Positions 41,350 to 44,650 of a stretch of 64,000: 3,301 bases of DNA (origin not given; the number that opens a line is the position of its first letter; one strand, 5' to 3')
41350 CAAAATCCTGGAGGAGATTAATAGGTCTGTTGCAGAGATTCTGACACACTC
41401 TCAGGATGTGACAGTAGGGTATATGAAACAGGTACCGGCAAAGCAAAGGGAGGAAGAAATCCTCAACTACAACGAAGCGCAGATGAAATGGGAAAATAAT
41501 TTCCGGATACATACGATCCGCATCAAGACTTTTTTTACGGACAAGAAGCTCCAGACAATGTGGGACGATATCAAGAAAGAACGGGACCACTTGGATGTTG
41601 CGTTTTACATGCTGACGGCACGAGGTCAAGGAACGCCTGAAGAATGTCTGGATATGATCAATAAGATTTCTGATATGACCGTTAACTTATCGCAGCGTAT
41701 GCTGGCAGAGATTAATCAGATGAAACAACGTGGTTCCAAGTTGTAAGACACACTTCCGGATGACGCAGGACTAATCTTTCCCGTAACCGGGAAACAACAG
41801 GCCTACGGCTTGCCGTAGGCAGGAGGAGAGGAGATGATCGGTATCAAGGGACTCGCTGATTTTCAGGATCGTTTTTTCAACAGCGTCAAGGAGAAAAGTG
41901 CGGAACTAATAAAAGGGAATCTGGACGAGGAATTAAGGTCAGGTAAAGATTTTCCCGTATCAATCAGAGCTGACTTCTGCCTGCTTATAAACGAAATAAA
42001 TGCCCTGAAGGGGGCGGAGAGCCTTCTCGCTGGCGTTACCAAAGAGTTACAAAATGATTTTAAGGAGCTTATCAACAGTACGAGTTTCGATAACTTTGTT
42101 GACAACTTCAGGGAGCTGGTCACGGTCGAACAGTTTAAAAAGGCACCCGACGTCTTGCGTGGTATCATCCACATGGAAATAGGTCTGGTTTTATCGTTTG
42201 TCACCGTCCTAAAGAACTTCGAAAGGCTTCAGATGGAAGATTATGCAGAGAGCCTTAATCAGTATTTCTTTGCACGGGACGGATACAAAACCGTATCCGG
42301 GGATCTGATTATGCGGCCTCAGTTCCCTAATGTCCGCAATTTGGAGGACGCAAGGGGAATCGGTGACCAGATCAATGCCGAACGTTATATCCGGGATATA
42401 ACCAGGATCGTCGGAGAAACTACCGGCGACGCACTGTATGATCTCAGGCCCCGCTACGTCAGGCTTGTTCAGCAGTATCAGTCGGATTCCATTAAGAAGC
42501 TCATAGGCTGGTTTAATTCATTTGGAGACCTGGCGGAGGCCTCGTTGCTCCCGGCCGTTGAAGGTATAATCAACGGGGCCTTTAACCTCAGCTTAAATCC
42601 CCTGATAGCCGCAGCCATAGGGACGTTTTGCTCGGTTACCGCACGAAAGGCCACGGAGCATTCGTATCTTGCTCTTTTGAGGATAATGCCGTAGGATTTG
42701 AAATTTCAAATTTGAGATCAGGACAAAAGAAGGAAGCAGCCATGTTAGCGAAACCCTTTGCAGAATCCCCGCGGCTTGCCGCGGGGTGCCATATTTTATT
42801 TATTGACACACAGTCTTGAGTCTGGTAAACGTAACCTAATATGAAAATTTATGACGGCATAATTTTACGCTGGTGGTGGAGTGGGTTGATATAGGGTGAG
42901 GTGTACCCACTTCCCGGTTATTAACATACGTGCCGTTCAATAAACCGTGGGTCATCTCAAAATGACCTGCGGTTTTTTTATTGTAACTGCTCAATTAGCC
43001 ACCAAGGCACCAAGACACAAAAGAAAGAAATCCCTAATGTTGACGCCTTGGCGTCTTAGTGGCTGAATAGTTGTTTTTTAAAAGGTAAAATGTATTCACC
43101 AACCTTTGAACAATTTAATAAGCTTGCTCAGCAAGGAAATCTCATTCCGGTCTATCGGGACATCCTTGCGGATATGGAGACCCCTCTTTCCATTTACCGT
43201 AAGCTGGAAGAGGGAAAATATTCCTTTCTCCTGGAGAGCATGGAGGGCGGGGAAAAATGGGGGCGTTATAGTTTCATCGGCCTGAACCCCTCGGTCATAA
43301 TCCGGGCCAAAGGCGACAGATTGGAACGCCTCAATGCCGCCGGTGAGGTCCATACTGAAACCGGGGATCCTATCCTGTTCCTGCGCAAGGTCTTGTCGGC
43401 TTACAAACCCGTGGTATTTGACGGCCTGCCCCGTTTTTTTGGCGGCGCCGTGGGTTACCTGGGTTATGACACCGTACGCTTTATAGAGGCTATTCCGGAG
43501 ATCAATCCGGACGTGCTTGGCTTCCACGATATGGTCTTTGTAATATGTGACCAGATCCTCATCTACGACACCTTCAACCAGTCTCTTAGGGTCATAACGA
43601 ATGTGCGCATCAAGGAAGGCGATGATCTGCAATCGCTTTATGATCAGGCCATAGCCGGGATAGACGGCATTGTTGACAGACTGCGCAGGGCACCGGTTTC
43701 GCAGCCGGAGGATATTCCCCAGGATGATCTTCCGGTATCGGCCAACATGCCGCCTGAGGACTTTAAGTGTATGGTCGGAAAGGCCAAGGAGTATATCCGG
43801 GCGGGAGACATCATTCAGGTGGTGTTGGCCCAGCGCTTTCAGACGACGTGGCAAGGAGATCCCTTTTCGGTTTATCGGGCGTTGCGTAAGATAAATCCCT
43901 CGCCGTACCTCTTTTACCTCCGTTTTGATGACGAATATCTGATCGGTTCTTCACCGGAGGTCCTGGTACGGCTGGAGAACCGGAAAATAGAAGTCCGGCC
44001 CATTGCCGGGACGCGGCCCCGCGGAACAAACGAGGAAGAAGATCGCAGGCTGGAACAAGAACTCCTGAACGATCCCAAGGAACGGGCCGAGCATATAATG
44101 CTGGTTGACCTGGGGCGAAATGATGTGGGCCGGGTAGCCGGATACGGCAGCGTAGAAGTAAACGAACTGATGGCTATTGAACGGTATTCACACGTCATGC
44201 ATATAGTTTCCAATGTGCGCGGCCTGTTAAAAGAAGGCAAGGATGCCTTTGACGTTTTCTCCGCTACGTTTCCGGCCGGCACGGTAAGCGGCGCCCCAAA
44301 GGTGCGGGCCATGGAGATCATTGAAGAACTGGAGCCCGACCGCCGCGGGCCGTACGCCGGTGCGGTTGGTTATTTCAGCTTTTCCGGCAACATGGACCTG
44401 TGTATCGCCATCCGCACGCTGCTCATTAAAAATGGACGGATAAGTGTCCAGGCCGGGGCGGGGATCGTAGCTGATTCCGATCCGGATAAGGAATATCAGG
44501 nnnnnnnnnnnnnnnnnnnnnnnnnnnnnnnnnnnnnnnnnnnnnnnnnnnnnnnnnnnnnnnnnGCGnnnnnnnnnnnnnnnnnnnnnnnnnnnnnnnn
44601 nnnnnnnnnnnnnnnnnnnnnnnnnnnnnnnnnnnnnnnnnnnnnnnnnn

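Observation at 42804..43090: Classic Trp-codon leader peptide and attenuator upstream of a complete trpEGDCFBA operon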

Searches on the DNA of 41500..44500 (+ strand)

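Call 3: search_rna_families(source=window, start=41500, end=44500, threshold=evalue, max_evalue=10, show_alignments=3)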
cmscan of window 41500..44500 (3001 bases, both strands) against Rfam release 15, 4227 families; matches with E-value up to 10: 6.
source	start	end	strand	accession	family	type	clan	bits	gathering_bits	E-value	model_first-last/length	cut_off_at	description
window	42942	43091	+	RF03530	bglG-cis-reg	Cis-reg;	-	18.5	80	5.5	1-137/137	no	cis-regulatory element of the bglG/LicT operon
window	44240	44415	+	RF02156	NPPA-AS1_1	Gene; lncRNA;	-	17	45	4.9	1-176/176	no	NPPA antisense RNA 1 conserved region 1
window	43017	43056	-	RF00489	ctRNA_p42d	Gene; antisense;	-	16.6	50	6.2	1-46/46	no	ctRNA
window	43305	43354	+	RF02347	ar45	Gene; sRNA;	-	15.3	40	5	1-148/148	no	Alphaproteobacterial sRNA ar45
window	43569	43614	-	RF01125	sR4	Gene; snRNA; snoRNA; CD-box;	-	14.7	50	4.7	1-56/56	no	Small nucleolar RNA sR4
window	44313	44368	+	RF01119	sR32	Gene; snRNA; snoRNA; CD-box;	-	14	40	1.6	1-57/57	no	Small nucleolar RNA sR32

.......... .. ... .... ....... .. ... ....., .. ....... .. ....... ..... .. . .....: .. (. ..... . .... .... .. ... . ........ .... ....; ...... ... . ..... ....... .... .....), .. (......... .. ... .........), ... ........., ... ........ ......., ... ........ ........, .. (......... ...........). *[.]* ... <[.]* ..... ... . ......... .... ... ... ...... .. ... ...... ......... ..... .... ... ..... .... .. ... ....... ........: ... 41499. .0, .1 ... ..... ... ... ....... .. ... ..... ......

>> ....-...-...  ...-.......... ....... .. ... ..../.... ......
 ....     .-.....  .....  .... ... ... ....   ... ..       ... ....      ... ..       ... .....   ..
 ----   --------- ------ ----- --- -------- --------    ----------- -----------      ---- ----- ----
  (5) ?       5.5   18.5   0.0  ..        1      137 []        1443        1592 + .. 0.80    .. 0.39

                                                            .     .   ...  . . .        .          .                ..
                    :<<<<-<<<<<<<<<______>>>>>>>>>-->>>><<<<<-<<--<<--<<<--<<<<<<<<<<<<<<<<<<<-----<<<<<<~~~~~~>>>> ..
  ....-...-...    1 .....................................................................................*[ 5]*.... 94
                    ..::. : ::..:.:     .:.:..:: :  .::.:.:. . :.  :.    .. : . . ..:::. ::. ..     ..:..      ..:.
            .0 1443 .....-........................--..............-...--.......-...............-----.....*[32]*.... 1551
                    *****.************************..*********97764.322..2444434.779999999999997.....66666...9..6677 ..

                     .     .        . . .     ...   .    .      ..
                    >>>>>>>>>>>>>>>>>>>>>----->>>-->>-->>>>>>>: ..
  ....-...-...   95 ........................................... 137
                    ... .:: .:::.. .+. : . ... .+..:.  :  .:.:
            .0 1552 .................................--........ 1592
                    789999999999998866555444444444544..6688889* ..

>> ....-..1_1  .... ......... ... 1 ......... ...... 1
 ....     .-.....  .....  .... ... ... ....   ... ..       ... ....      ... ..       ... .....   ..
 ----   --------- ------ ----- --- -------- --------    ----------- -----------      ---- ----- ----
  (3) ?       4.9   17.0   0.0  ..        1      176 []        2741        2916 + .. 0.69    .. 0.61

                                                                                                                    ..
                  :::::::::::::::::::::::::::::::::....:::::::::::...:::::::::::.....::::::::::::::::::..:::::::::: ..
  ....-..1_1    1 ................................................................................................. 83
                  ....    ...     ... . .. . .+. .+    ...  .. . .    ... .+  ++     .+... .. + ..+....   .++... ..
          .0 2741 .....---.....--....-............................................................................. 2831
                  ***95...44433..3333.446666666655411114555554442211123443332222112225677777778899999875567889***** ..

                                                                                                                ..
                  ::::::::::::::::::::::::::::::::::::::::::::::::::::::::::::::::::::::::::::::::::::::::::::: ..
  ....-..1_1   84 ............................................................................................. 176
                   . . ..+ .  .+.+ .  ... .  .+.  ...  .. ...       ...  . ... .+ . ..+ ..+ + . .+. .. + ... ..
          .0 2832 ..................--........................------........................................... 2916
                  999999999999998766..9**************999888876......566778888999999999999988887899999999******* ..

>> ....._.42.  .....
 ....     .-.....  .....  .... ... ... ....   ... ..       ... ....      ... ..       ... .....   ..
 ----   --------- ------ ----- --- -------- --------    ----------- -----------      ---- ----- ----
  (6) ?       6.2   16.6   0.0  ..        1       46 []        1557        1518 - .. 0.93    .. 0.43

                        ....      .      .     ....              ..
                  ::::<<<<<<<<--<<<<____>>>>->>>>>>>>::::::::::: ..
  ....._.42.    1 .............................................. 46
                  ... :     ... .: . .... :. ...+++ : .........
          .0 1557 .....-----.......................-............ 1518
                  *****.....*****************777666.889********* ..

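Call 50: build_rna_model(alignment_id=A1)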
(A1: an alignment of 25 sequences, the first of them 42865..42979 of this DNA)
Model R1 built from alignment A1 (25 sequences, 132 columns); structure: RNAalifold consensus.
model positions 107; base pairs 18; branch points 1; effective number of sequences 3.62; information 0.59 bits per position. Calibrated on 0.2 Mb of random sequence (short: E-values are rough).
structure used (alignment columns):
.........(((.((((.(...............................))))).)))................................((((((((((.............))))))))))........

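Call 52: search_with_rna_model(model_id=R1, sources=[window, L001, L002, L003, L004, L005, L006, L007, L008, L009, L010, L011, L012, L013, L014, L015, L016, L017, L018, L019, L020, L021, L022, L023, L024, L025, L026, L027, L028, L029, L030, L031, L032, L033, L034, L035, L036, L037, L038, L039, L040, L041, L042, L043, L044, L045, L046, L047, L048, L049, L050, L051, L052, L053, L054, L055, L056, L057, L058, L059, L060, L061, L062, L063, L064, L065, L066, L067, L068, L069, L070, L071, L072, L073, L074, L075, L076, L077, L078, L079, L080, L081, L082, L083, L084, L085, L086, L087, L088, L089, L090, L091, L092, L093, L094, L095, L096, L097, L098, L099], max_evalue=1, make_alignment=true)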
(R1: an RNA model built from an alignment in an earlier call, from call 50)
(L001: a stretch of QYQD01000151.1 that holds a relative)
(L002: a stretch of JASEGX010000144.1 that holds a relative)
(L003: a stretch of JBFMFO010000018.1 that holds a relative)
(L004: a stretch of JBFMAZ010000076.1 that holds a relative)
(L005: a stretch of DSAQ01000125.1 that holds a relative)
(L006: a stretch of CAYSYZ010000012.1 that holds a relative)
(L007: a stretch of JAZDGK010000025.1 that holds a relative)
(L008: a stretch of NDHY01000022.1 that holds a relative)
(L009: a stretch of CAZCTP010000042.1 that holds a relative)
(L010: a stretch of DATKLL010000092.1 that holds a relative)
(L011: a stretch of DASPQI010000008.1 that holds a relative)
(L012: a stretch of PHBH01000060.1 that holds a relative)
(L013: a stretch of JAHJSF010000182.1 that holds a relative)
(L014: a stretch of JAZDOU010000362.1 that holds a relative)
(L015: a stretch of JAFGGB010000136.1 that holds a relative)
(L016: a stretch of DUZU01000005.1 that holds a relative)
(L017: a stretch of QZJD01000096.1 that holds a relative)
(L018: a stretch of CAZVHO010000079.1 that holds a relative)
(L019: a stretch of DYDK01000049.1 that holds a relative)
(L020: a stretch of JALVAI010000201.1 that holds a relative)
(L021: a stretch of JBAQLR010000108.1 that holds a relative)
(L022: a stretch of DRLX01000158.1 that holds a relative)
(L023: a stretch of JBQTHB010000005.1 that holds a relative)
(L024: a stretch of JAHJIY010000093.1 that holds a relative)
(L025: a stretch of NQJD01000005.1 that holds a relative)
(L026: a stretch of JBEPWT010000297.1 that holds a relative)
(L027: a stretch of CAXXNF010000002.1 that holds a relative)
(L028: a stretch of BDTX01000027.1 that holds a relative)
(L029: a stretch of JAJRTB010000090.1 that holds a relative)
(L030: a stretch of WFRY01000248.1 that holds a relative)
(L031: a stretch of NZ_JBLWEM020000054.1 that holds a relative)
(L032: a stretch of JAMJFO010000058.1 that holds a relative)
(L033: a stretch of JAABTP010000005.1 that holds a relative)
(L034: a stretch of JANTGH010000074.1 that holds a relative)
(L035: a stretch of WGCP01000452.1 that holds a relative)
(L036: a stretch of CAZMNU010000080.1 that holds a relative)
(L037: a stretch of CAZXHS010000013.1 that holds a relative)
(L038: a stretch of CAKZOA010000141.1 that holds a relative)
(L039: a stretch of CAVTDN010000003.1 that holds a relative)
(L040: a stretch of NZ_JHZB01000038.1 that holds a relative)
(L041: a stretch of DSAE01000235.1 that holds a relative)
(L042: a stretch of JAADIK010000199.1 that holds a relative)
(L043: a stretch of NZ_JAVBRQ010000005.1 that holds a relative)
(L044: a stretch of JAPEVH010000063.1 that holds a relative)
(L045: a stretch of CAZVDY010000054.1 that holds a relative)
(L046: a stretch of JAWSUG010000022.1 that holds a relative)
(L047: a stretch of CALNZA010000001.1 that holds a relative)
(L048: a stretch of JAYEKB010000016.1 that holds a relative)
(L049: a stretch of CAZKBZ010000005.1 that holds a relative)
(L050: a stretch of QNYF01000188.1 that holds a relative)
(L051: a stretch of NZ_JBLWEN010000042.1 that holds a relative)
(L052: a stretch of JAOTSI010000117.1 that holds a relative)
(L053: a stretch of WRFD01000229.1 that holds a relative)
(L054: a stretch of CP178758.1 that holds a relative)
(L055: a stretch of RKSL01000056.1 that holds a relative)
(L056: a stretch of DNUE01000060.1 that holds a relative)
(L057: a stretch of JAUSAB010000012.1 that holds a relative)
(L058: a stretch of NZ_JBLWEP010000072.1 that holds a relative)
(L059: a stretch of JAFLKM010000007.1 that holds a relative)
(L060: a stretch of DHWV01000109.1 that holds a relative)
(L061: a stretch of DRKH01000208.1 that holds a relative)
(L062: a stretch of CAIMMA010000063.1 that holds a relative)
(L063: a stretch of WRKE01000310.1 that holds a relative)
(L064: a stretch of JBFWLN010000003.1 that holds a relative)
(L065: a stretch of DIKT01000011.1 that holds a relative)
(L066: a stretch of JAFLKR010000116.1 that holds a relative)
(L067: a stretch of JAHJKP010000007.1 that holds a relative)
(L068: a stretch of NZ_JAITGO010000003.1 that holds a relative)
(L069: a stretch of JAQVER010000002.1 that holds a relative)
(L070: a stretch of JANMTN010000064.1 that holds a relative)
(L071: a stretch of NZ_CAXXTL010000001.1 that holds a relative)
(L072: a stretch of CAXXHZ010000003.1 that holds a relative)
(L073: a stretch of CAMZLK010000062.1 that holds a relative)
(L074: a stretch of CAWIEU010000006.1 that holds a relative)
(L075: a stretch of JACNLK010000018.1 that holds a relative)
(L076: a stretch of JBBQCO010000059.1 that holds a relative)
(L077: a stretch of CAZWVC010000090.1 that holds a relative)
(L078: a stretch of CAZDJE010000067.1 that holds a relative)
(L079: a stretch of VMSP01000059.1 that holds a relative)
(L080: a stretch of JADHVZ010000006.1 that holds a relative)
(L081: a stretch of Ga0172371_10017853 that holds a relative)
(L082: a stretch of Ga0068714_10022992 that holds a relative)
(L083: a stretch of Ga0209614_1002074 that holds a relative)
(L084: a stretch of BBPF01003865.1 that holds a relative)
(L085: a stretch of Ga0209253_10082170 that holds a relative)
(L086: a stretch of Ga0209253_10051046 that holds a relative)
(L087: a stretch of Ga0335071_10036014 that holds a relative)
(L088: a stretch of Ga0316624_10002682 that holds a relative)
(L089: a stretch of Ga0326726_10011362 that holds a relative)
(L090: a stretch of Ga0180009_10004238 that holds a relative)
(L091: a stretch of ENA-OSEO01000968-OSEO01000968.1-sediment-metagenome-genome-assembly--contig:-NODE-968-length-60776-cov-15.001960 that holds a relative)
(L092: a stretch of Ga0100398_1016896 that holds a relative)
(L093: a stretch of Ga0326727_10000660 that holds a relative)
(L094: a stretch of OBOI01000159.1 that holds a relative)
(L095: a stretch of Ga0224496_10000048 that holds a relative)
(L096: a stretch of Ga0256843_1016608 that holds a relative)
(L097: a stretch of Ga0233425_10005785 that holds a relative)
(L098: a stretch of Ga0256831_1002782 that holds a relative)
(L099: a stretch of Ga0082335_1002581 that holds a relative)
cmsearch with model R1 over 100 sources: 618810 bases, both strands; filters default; matches with E-value up to 1: 104.
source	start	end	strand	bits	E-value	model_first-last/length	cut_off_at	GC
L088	566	671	+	98.9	2.1e-23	1-107/107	no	0.46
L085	330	436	+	98.2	3.2e-23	1-107/107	no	0.45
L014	2328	2432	+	96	1.3e-22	1-107/107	no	0.5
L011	2328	2433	+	93.9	4.6e-22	1-107/107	no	0.47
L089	288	393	+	93.5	5.7e-22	1-107/107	no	0.43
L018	2145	2252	+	93.3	6.8e-22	1-107/107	no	0.54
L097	1290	1397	+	92.5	1.1e-21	1-107/107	no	0.54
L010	1858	1962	+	89.9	5.4e-21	1-107/107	no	0.46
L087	297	401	+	89.9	5.4e-21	1-107/107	no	0.46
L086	1108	1209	+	88.6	1.2e-20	1-107/107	no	0.46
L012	2337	2443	+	86.6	4.1e-20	1-107/107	no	0.55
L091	1337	1443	+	86.1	5.7e-20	1-107/107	no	0.55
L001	1878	1992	+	81.1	1.2e-18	1-107/107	no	0.46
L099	1311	1418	+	79.9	2.6e-18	1-107/107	no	0.48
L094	1330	1437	+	78.8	5.3e-18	1-107/107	no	0.46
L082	810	924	+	78.7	5.7e-18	1-107/107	no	0.47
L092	1314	1423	+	77.1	1.5e-17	1-107/107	no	0.51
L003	2301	2419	+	75.7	3.5e-17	1-107/107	no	0.48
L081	1284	1398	+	74.8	6.3e-17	1-107/107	no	0.47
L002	2304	2418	+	73.2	1.6e-16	1-107/107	no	0.47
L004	2380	2493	+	72.7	2.2e-16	1-107/107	no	0.46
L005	2241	2355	+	71.9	3.7e-16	1-107/107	no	0.48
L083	1241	1355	+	71.9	3.7e-16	1-107/107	no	0.48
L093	1315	1419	+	71.7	4.1e-16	1-107/107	no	0.54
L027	2334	2443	+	69.5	1.6e-15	1-107/107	no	0.54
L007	2290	2403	+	68.5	3.1e-15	1-107/107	no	0.5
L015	817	924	+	66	1.4e-14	1-107/107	no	0.5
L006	1963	2077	+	62.2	1.5e-13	1-107/107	no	0.52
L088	632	720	-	37.4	7.3e-07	1-107/107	no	0.42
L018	2214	2306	-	31.1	3.5e-05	1-107/107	no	0.46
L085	395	482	-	30.8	4.2e-05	1-107/107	no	0.44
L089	354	443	-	30.7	4.4e-05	1-107/107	no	0.41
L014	2394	2477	-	30.1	6.6e-05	1-107/107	no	0.51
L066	2212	2312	+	28.8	0.00014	1-107/107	no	0.4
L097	1359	1450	-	28.8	0.00015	1-107/107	no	0.49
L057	2251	2352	+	28.3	0.0002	1-107/107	no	0.5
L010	1923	2007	-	27.7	0.00029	1-107/107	no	0.46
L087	362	446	-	27.7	0.00029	1-107/107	no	0.46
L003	2378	2473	-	27.2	0.00039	1-107/107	no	0.44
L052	2179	2278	+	26.9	0.00047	1-107/107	no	0.4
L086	1168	1257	-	26.7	0.00052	1-107/107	no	0.42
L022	2389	2459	+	26.2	0.00073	1-107/107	no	0.39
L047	2281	2372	+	25.8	0.00092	1-107/107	no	0.41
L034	2329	2430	+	25.5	0.0011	1-107/107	no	0.43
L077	2152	2233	+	24.8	0.0018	1-107/107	no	0.34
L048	2391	2464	+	24.4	0.0022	1-107/107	no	0.42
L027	2402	2484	-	23.9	0.0031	1-107/107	no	0.49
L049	2390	2455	+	23.2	0.0047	1-107/107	no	0.41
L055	2400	2472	+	23.1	0.0048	1-107/107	no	0.44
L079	2119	2218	+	23.1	0.0048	1-107/107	no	0.51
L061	1570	1664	+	23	0.0054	1-107/107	no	0.45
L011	2394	2477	-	22.9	0.0057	1-107/107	no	0.43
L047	2335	2405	-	22.8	0.0059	1-107/107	no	0.32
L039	2215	2312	+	22.7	0.0064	1-107/107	no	0.47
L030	983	1061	+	22.7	0.0064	1-107/107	no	0.43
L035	1647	1751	+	22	0.0098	1-107/107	no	0.42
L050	1516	1588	+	21.8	0.011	1-107/107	no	0.41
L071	2215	2314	+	21.8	0.011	1-107/107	no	0.43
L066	2274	2340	-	21.5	0.013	1-107/107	no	0.4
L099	1378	1462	-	21.5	0.013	1-107/107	no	0.48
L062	155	225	+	21.4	0.014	1-107/107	no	0.44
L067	2130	2229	+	21.3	0.015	1-107/107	no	0.51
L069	2122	2221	+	21.2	0.016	1-107/107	no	0.5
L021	2432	2487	-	20.9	0.019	1-107/107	no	0.38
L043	2214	2322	+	20.9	0.02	1-107/107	no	0.52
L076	2234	2314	+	20.6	0.023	1-107/107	no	0.47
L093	1381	1478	-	20.4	0.026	1-107/107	no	0.44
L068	1263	1370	+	20.3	0.028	1-107/107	no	0.51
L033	2382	2464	+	20.2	0.031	1-107/107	no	0.45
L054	2313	2404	+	20.1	0.032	1-107/107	no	0.55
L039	1289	1385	+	19.9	0.037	1-107/107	no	0.52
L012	2405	2484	-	19.7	0.04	1-107/107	no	0.54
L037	2275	2355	+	19.7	0.042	1-107/107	no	0.47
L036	2347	2419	+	19.6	0.043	1-107/107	no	0.58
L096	660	739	+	19.4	0.05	1-107/107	no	0.52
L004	2452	2550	-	19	0.064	1-107/107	no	0.38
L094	1397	1480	-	19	0.065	1-107/107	no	0.5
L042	710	775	+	18.9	0.067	1-107/107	no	0.36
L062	2231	2310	+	18.9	0.067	1-107/107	no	0.5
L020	707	779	+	18.9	0.067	1-107/107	no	0.48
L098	707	779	+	18.9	0.067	1-107/107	no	0.48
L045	2226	2309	+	18.5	0.083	1-107/107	no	0.54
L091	1405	1484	-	18.4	0.089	1-107/107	no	0.54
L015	887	983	-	17.7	0.14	1-107/107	no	0.47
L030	1023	1092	-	17.6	0.15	1-107/107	no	0.39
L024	2393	2458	+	17.3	0.17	1-107/107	no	0.36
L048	2426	2507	-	17.1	0.2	1-107/107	no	0.41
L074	2314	2388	+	17.1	0.2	1-107/107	no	0.39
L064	2238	2336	+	16.9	0.24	1-107/107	no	0.47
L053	1554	1651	+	16.6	0.27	1-107/107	no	0.53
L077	2194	2275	-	16.5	0.3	1-107/107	no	0.38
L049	2417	2507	-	16.3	0.33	1-107/107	no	0.41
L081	1357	1436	-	16.1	0.38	1-107/107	no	0.45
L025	2402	2483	+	16.1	0.39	1-107/107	no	0.56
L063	106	180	+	16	0.39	1-107/107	no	0.55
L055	1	47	+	15.9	0.43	68-107/107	5'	0.34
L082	883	963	-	15.7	0.49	1-107/107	no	0.43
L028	999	1071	+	15.6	0.5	1-107/107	no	0.47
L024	2420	2492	-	15.3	0.6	1-107/107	no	0.38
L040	2239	2317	+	15.2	0.66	1-107/107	no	0.49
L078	2361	2430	-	15.1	0.72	1-107/107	no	0.33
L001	1951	2028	-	14.9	0.81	1-107/107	no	0.44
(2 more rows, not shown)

Alignment A3: 104 matches aligned to the model, 184 columns, each read 5' to 3' on its own strand. Consensus structure (alignment columns), stored with it:
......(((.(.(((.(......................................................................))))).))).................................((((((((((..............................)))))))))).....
